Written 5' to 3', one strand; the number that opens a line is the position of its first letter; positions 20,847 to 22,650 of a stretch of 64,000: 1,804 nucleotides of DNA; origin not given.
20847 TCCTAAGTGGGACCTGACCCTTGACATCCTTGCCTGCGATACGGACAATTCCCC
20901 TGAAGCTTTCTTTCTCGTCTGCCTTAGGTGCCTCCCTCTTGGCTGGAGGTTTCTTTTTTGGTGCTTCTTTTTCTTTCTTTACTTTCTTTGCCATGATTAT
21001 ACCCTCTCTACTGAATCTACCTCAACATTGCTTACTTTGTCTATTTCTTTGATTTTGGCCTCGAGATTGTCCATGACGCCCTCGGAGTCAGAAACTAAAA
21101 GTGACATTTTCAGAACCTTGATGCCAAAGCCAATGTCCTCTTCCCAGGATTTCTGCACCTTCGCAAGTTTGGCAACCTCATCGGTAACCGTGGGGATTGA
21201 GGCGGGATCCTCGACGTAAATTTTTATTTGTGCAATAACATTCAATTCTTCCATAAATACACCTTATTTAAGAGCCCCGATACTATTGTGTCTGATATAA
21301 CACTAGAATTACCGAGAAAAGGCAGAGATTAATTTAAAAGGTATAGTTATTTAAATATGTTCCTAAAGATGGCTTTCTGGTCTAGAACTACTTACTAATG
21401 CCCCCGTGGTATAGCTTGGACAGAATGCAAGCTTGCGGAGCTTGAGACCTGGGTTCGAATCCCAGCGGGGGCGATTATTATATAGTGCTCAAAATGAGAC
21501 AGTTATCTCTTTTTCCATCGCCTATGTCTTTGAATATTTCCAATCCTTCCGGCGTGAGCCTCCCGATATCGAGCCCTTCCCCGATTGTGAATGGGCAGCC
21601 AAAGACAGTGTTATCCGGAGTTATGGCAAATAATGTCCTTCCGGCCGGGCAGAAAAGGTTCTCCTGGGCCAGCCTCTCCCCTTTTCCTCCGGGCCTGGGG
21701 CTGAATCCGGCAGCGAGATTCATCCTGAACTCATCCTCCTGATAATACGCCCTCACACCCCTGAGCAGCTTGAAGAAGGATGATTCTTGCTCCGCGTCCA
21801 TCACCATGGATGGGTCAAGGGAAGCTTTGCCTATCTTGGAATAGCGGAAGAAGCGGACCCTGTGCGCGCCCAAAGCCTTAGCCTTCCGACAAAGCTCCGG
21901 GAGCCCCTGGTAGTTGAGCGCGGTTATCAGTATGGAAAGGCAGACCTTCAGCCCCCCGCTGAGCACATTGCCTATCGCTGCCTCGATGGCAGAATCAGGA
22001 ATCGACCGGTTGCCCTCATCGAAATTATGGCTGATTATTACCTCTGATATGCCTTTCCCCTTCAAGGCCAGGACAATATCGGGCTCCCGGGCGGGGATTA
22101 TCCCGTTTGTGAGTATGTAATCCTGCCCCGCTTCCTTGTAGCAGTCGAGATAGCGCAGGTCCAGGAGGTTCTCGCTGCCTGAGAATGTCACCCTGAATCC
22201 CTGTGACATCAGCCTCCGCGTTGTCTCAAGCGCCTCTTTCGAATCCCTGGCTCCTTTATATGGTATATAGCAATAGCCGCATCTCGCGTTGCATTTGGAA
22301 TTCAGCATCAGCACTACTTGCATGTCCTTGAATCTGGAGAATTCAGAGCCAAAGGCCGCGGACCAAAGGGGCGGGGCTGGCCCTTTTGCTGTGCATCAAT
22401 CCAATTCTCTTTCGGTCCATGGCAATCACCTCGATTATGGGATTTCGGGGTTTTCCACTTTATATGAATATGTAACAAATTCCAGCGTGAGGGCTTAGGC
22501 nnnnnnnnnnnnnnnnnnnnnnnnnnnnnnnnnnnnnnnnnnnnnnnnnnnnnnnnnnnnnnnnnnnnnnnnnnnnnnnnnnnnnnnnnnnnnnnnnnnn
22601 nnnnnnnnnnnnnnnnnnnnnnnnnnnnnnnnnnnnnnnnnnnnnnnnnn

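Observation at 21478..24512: Two SPASM/twitch radical SAM enzymes + stand-alone DUF2156 (MprF C-terminal-like) transferase + SD-led mini-ORF: candidate undescribed tailoring system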

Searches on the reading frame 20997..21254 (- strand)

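Call 3: search_protein_families(library=pfam, proteins=[window:20997-21254:-], max_evalue=0.01)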
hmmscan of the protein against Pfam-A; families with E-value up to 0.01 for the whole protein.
window:20997-21254:- (85 aa): 2 families
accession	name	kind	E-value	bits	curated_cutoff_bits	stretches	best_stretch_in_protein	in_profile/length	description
PF00736.24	EF1_GNE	-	3.3e-12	46.8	20.8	1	25-85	24-88/88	EF-1 guanine nucleotide exchange domain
PF18075.7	FtsX_ECD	-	0.0048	17.9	23.5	0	8-35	68-95/96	FtsX extracellular domain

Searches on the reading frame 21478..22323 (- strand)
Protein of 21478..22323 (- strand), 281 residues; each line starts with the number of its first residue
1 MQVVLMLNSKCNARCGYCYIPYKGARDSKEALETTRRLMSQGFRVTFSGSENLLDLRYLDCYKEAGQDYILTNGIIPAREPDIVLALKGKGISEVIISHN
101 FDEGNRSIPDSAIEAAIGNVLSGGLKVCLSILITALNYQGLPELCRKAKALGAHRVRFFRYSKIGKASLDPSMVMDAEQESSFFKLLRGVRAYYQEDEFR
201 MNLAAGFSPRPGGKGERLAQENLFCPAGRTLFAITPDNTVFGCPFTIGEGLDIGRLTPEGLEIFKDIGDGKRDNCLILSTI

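Call 3: search_protein_families(library=pfam, proteins=[window:21478-22323:-], max_evalue=0.01)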
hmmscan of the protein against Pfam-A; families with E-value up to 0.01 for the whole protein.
window:21478-22323:- (281 aa): 1 family
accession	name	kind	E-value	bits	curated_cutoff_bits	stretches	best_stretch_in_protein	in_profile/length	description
PF04055.27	Radical_SAM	-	0.0017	19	29.5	1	10-107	6-115/166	Radical SAM superfamily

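Call 4: search_protein_families(library=ncbifam, proteins=[window:21478-22323:-], max_evalue=0.01)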
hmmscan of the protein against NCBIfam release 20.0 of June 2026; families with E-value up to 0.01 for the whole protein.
window:21478-22323:- (281 aa): 11 families
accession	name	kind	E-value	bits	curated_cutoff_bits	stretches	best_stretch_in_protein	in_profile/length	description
TIGR03962.1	mycofact_rSAM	equivalog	5.3e-06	25.8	265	1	116-260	140-276/339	mycofactocin radical SAM maturase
NF038283.1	viperin_w_prok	equivalog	0.00033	19.9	180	1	6-74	7-92/281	viperin family antiviral radical SAM protein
TIGR04303.1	GeoRSP_rSAM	equivalog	0.00039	20.1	400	1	6-173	10-191/325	GeoRSP system radical SAM/SPASM protein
NF047865.1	rSAM_PapB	equivalog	0.00049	19.4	340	1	3-23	5-28/330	PapB family radical SAM/SPASM ranthipeptide maturase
TIGR04163.1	rSAM_cobopep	equivalog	0.0009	18.1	375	0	9-29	72-92/428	peptide-modifying radical SAM enzyme CbpB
TIGR03977.1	rSAM_pair_HxsC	equivalog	0.0027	16.7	267.9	0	4-55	28-82/292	His-Xaa-Ser system radical SAM maturase HxsC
TIGR04133.1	rSAM_w_lipo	hypoth_equivalog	0.0033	16.4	425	1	98-244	139-280/350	TIGR04133 family radical SAM/SPASM protein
TIGR04347.1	pseudo_SAM_Halo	equivalog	0.0034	16.7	525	1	3-167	40-218/390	TIGR04347 family pseudo-SAM/SPASM protein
TIGR04251.1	SCM_rSAM_ScmF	equivalog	0.0038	16.7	400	0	2-159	5-180/353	SynChlorMet cassette radical SAM/SPASM protein ScmF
TIGR04546.1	rSAM_ahbC_deAc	equivalog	0.0084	14.9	650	0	3-168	41-220/390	12,18-didecarboxysiroheme deacetylase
TIGR04084.1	rSAM_AF0577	subfamily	0.0086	15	225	0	223-249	222-248/347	TIGR04084 family radical SAM/SPASM domain-containing protein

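Call 26: find_homologous_proteins(query=window:21478-22323:-)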
Query window:21478-22323:- (281 aa): 4 proteins with E <= 0.001 among 1093 candidates.
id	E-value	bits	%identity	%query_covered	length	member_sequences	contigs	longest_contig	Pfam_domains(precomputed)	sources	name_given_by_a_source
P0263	5.3e-184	628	100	99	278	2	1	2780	-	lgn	-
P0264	8.1e-125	434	70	97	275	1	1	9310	-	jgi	jgi:MoaA/NifB/PqqE/SkfB family radical SAM enzyme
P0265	3.7e-113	395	63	99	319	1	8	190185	PF04055.28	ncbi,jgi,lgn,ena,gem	-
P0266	1.4e-92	328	54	98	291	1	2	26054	PF04055.28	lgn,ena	-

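Call 27: find_encoding_contigs(protein=P0265, flank=10000, max_places=3)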
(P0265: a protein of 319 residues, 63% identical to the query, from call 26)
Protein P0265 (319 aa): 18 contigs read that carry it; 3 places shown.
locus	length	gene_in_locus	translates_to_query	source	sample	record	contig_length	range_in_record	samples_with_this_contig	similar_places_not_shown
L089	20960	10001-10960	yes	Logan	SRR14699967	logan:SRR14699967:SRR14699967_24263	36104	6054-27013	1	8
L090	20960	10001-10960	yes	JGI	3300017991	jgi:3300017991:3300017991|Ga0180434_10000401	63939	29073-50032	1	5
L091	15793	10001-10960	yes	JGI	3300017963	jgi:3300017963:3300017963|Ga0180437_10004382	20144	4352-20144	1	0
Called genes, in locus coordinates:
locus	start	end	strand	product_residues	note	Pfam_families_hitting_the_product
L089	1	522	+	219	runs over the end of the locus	PF02616:SMC_ScpA (weak)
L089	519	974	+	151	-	PF04079:SMC_ScpB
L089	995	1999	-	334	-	PF13207:AAA_17, PF13238:AAA_18, PF00383:dCMP_cyt_deam_1, PF14437:MafB19-deam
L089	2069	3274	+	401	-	PF04055:Radical_SAM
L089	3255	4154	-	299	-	PF01040:UbiA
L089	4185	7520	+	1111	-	PF01663:Phosphodiest, PF01676:Metalloenzyme (faint), PF00884:Sulfatase, PF01663:Phosphodiest (weak)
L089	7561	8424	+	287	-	PF13489:Methyltransf_23 (weak), PF08241:Methyltransf_11, PF13649:Methyltransf_25, PF13847:Methyltransf_31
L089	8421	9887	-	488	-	PF00391:PEP-utilizers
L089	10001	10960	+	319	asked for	PF04055:Radical_SAM (weak)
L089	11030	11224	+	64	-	PF04014:MazE_antitoxin (weak)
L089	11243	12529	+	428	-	-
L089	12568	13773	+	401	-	PF00152:tRNA-synt_2 (weak), PF13393:tRNA-synt_His, PF00587:tRNA-synt_2b (weak), PF03129:HGTP_anticodon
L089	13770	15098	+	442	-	PF00999:Na_H_Exchanger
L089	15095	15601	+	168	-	-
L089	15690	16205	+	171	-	PF00252:Ribosomal_L16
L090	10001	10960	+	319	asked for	PF04055:Radical_SAM (weak)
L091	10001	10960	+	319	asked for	PF04055:Radical_SAM (weak)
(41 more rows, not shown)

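Call 28: find_encoding_contigs(protein=P0266, flank=10000, max_places=2)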
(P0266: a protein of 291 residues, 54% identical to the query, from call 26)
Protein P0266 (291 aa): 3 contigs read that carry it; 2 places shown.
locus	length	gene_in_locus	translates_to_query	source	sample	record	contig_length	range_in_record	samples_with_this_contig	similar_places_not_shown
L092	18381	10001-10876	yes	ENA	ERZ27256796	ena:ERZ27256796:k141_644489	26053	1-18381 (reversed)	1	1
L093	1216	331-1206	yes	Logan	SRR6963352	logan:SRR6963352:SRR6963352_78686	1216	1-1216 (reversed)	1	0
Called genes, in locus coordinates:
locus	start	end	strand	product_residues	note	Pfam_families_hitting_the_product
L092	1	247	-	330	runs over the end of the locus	PF03706:LPG_synthase_TM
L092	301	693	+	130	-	PF02629:CoA_binding, PF13380:CoA_binding_2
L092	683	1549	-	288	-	PF01656:CbiA, PF02374:ArsA_ATPase (weak), PF02562:PhoH (faint), PF10609:ParA, PF13614:AAA_31 (faint)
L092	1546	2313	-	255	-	PF04055:Radical_SAM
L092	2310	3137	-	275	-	PF00142:Fer4_NifH, PF01656:CbiA, PF02374:ArsA_ATPase (faint), PF09140:MipZ (faint), PF10609:ParA, PF13614:AAA_31, PF00037:Fer4 (weak), PF14697:Fer4_21 (weak), +4 more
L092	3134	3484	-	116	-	PF02579:Nitro_FeMo-Co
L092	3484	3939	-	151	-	PF02579:Nitro_FeMo-Co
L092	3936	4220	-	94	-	PF17253:DUF5320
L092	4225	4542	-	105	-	PF02001:DUF134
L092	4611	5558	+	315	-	PF07475:Hpr_kinase_C (weak), PF27840:ScmC (faint)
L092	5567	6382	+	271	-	PF00491:Arginase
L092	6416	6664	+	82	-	PF04021:Class_IIIsignal (weak)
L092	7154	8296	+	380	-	PF04412:AcnX, PF28403:AcnX_2nd, PF28406:AcnX_3rd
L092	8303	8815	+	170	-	PF01864:CarS-like, PF01148:CTP_transf_1 (weak)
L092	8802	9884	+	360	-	PF01068:DNA_ligase_A_M (faint), PF09414:RNA_ligase, PF18330:Lig_C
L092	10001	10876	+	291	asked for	PF04055:Radical_SAM (weak)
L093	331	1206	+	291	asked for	PF04055:Radical_SAM (weak)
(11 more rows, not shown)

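Call 29: find_encoding_contigs(protein=P0264, flank=10000, max_places=2)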
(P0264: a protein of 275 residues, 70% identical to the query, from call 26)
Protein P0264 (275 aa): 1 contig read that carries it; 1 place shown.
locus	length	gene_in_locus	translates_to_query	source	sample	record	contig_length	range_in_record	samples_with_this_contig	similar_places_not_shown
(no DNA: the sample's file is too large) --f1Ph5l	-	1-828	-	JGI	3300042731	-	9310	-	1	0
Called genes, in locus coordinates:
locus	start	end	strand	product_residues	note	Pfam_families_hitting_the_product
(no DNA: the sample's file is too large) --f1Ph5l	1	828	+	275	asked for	?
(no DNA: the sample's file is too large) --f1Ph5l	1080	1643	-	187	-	PF01712:dNK (weak), PF02223:Thymidylate_kin, PF13521:AAA_28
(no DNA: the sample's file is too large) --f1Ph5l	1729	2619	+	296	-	PF02729:OTCace_N, PF00185:OTCace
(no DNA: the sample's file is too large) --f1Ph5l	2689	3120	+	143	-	PF01948:PyrI, PF02748:PyrI_C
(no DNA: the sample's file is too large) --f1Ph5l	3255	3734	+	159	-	-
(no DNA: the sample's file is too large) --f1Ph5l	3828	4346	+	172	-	-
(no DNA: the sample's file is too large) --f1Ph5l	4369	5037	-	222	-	PF01269:Fibrillarin, PF01728:FtsJ (weak)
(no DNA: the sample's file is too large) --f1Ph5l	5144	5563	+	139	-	PF01090:Ribosomal_S19e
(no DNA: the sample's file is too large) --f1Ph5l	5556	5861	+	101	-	PF01984:dsDNA_bind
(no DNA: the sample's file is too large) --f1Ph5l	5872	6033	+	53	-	PF00832:Ribosomal_L39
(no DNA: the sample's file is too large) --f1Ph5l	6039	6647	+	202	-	-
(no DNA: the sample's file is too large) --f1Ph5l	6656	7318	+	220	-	PF01912:eIF-6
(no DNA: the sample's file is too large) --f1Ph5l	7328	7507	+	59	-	PF01775:Ribosomal_L18A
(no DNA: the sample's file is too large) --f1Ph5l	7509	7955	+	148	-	PF02996:Prefoldin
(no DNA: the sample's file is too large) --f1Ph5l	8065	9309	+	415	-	?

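Call 68: predict_structure(alignment_id=A4)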
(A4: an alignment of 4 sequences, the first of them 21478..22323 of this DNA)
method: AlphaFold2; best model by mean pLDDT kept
length: 281 residues; sequences in the alignment: 4
mean_pLDDT: 59.9   pTM: 0.64
mean pLDDT of the five models: 59.9, 59.2, 58.3, 56.5, 54.8
residues with pLDDT >= 90: 18; 70-90: 100; 50-70: 55; < 50: 108
segments of 3 or more residues with pLDDT < 50: 1-4, 6-25, 49-53, 103-105, 162-168, 217-281
pLDDT, mean of each block of 10 residues (from residue 1): 44 31 51 68 55 60 75 75 88 80 56 90 91 81 88 80 44 75 84 73 56 51 33 30 25 33 37 31 31
secondary structure, 60 per line:
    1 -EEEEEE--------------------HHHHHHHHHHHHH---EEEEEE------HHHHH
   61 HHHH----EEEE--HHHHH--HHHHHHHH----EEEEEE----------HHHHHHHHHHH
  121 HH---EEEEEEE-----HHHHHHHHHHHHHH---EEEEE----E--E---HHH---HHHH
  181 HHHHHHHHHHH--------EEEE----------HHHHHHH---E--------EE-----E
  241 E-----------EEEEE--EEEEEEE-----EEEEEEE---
elements in order: E2-7 H28-40 E44-49 H56-64 E69-72 H75-79 H82-89 E94-99 H110-122 E126-132 H138-151 E155-159 H177-191 E200-203 H214-220 E253-257 E260-266 E272-278

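Call 82: search_protein_families(library=padloc, proteins=[window:21478-22323:-], max_evalue=0.001)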
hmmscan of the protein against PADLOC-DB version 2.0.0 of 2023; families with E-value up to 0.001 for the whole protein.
window:21478-22323:- (281 aa): 2 families
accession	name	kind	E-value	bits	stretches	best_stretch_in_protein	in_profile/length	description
PDLC02903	pVip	-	7.8e-08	30.1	1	5-167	4-177/257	Viperins not associated with kinases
PDLC02904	pVip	-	6.8e-05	20.5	1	6-76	8-87/262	Viperins associated with kinases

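Call 88: find_related_loci(query=A4, collection=viral_contigs, flank=5000)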
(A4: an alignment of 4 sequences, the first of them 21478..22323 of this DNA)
Query A4 (281 aa) in viral_contigs; peptide patterns used: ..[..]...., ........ (x = any residue, [..] = any of these).
41 stretches matched a pattern, but none encodes a relative of the query by tblastn (E <= 1e-3).

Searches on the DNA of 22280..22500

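Call 78: search_rna_families(source=window, start=22280, end=22500, threshold=evalue, max_evalue=5)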
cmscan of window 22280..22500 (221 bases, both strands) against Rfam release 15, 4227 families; matches with E-value up to 5: 0.
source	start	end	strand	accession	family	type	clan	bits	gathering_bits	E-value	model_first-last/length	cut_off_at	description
